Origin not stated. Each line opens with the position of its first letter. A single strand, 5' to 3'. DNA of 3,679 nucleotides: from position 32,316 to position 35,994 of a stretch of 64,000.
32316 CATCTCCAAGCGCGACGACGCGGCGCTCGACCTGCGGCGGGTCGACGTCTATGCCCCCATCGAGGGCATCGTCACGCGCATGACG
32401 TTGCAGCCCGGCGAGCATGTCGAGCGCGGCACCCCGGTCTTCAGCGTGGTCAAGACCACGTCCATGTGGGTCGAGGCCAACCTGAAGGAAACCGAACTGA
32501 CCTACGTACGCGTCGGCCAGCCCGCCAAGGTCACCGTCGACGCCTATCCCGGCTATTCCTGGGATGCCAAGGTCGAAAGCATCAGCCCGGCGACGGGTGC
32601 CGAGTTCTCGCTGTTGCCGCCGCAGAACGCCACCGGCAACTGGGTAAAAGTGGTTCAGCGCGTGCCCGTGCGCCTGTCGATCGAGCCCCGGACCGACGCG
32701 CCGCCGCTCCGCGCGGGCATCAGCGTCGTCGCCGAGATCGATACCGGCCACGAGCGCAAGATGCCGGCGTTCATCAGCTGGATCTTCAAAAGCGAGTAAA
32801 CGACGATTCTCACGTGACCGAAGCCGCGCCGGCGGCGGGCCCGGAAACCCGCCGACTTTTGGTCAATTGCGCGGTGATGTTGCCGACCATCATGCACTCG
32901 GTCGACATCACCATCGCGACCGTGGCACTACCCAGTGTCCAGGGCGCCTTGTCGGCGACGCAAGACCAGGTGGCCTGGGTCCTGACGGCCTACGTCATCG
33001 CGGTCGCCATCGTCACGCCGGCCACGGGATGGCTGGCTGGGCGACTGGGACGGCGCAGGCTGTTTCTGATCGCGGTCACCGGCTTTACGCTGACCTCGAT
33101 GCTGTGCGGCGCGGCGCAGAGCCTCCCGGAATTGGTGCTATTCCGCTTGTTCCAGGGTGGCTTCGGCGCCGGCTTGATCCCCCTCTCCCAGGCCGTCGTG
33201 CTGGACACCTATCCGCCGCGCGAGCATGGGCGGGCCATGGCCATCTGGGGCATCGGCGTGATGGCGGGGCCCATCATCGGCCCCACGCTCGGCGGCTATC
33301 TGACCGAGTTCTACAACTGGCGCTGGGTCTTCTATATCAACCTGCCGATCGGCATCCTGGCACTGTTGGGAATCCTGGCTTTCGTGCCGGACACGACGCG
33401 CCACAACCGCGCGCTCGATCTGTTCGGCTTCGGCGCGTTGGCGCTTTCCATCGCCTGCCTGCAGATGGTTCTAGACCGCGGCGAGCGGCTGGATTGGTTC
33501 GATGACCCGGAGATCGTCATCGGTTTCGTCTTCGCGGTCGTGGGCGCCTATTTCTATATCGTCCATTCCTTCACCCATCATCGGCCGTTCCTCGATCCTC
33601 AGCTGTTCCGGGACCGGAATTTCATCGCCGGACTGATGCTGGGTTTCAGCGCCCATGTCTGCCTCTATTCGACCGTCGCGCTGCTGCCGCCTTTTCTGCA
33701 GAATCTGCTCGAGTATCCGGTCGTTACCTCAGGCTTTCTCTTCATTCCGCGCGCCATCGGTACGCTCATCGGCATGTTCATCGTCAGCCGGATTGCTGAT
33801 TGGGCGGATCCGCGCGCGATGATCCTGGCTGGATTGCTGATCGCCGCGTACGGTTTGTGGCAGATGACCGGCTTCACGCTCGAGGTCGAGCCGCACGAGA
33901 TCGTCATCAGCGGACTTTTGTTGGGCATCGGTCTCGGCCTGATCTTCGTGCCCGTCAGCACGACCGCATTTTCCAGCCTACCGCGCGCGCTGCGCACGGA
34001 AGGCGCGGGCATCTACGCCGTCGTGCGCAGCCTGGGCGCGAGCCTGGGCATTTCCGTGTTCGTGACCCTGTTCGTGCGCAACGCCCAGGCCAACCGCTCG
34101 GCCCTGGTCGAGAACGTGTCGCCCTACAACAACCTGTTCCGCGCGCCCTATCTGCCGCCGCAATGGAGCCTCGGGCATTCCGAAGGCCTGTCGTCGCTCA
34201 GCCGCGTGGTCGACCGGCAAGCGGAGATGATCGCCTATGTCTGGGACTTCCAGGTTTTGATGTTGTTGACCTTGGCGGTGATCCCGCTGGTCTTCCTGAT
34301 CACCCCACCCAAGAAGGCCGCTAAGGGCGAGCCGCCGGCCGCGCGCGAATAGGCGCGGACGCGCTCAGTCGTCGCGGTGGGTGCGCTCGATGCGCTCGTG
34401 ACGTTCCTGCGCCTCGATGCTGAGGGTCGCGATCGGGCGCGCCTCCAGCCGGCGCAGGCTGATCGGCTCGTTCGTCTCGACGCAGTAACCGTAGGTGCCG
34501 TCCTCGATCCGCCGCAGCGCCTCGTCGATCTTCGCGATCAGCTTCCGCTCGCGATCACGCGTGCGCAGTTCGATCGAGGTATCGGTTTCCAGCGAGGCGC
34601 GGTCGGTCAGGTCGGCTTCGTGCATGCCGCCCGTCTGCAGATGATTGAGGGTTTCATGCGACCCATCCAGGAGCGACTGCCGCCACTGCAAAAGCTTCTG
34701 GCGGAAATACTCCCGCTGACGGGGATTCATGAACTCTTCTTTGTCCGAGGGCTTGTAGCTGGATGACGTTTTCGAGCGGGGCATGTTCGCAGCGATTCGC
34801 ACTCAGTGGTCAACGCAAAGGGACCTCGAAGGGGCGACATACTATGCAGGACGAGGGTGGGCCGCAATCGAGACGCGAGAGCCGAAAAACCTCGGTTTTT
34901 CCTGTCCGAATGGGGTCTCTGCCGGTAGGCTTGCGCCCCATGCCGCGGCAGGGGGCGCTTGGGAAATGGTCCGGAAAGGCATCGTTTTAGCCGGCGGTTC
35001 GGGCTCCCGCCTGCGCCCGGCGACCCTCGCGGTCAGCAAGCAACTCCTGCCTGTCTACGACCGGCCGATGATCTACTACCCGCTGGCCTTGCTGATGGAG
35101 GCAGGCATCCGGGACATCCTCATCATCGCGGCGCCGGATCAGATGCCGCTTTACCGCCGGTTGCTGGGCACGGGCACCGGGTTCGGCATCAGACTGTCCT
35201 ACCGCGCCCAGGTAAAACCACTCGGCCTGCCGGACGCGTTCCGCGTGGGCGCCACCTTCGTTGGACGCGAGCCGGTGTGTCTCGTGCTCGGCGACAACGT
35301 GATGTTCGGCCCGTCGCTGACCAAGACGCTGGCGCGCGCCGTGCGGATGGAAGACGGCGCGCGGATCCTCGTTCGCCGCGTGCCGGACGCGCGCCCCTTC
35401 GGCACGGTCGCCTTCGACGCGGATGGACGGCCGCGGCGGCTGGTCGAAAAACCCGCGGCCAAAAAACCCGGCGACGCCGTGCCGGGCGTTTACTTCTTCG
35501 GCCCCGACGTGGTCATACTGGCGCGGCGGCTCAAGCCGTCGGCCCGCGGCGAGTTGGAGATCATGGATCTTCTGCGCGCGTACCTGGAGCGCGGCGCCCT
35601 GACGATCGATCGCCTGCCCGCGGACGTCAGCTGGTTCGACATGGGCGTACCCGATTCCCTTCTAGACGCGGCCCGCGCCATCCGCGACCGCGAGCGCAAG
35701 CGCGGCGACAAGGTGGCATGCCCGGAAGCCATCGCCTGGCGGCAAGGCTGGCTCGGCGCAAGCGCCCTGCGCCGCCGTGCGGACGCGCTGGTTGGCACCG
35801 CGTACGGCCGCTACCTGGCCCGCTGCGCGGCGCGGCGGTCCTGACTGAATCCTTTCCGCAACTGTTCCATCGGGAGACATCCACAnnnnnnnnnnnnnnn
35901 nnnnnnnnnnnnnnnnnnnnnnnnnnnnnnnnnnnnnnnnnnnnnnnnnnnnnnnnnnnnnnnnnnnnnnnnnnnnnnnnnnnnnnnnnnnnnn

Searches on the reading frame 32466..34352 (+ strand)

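Call 93: search_protein_families(library=pfam, max_evalue=0.00001, proteins=[window:32466-34352:+])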
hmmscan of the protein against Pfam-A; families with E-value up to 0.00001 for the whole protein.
window:32466-34352:+ (628 aa): 2 families
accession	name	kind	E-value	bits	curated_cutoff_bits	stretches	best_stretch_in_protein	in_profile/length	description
PF07690.21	MFS_1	-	1.4e-60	205.5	33.4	1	141-528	5-346/347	Major Facilitator Superfamily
PF00083.30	Sugar_tr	-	1.2e-10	41.4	22.3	1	165-312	44-196/452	Sugar (and other) transporter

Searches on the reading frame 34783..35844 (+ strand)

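Call 93: search_protein_families(library=pfam, max_evalue=0.00001, proteins=[window:34783-35844:+])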
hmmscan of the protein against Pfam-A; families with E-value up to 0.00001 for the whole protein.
window:34783-35844:+ (353 aa): 2 families
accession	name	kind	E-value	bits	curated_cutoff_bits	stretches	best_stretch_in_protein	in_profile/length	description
PF00483.29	NTP_transferase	-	6.4e-54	183.5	21.2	1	65-302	1-244/245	Nucleotidyl transferase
PF12804.13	NTP_transf_3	-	2.9e-10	41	27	1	66-204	1-127/160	MobA-like NTP transferase domain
